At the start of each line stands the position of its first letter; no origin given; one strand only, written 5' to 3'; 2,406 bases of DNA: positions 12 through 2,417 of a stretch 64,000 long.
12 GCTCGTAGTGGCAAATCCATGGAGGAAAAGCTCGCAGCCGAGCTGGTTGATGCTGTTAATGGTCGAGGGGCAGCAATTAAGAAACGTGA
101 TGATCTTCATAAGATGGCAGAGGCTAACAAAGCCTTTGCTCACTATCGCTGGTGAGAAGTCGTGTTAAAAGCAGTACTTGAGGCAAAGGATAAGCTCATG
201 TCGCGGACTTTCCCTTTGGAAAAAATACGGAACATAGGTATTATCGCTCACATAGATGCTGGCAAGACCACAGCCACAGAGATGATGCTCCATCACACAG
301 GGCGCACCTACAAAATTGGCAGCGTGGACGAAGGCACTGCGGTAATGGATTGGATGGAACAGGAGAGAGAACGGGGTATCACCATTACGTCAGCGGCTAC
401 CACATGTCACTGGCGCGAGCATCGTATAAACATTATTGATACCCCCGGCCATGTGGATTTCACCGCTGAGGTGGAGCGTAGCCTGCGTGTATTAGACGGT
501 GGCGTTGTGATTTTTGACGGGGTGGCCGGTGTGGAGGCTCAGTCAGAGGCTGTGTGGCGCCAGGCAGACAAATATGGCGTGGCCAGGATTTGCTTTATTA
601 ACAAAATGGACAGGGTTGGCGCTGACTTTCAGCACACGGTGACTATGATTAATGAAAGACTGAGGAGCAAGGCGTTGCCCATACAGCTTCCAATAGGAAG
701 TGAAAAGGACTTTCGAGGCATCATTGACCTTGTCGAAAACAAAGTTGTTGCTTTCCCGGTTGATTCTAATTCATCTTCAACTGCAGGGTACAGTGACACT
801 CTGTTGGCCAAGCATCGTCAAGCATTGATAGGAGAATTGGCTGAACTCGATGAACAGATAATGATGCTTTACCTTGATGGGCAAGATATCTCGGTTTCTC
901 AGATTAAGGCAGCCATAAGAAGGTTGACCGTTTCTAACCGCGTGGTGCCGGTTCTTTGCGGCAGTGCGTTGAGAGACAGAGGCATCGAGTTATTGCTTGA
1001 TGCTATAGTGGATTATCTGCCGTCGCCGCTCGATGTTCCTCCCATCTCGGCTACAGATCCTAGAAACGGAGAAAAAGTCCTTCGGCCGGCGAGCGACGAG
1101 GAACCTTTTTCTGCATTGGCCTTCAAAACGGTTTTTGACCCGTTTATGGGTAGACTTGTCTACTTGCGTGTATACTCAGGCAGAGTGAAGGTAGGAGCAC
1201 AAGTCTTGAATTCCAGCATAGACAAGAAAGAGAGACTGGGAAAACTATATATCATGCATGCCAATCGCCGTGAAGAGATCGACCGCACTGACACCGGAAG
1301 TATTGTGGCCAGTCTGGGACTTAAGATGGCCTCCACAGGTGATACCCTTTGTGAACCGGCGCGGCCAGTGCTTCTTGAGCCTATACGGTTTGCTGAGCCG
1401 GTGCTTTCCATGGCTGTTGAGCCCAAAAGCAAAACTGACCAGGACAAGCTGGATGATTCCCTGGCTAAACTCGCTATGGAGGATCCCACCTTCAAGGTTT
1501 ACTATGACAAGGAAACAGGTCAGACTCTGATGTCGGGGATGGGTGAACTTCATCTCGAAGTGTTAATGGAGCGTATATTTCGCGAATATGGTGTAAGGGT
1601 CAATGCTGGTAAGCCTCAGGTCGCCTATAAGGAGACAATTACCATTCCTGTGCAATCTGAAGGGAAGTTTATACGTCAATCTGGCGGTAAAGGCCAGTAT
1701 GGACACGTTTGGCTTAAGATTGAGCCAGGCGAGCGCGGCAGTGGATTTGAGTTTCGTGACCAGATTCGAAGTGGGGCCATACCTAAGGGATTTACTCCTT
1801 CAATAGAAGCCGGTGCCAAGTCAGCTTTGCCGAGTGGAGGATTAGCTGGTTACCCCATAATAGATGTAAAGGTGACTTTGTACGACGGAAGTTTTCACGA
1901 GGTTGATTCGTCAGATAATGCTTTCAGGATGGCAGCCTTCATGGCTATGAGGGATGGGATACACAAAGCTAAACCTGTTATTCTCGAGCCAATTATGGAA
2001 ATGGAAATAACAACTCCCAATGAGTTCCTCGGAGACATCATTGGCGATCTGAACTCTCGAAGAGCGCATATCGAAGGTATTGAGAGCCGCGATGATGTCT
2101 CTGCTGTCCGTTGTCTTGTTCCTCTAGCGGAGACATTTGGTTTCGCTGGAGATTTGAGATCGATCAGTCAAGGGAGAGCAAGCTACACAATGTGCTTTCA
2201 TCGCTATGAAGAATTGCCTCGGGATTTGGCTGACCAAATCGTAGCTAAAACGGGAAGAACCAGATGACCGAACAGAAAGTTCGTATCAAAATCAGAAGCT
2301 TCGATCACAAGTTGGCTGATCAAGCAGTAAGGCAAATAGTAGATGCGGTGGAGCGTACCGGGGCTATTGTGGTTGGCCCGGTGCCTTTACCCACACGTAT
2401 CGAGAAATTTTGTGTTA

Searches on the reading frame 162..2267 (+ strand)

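Call 36: search_protein_families(library=pfam, proteins=[window:162-2267:+], max_evalue=0.00001)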
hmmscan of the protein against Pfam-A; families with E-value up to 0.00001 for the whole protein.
window:162-2267:+ (701 aa): 6 families
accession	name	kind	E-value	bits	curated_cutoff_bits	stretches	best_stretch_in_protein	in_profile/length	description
PF00009.33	GTP_EFTU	-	2e-64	217.1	26.5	1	20-288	1-188/188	Elongation factor Tu GTP binding domain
PF03764.24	EFG_IV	-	1.5e-42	144.6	24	1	485-604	1-121/121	Elongation factor G, domain IV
PF14492.12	EFG_III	-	1.5e-30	105.5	27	1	410-483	1-74/75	Elongation Factor G, domain III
PF00679.30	EFG_C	-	3.2e-28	98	27.9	1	607-692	2-88/89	Elongation factor G C-terminus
PF22042.2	EF-G_D2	-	1.6e-15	57.4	27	1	315-398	1-83/84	Elongation factor G domain 2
PF03144.31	GTP_EFTU_D2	-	5.5e-13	49.6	30.3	1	330-397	1-73/73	Elongation factor Tu domain 2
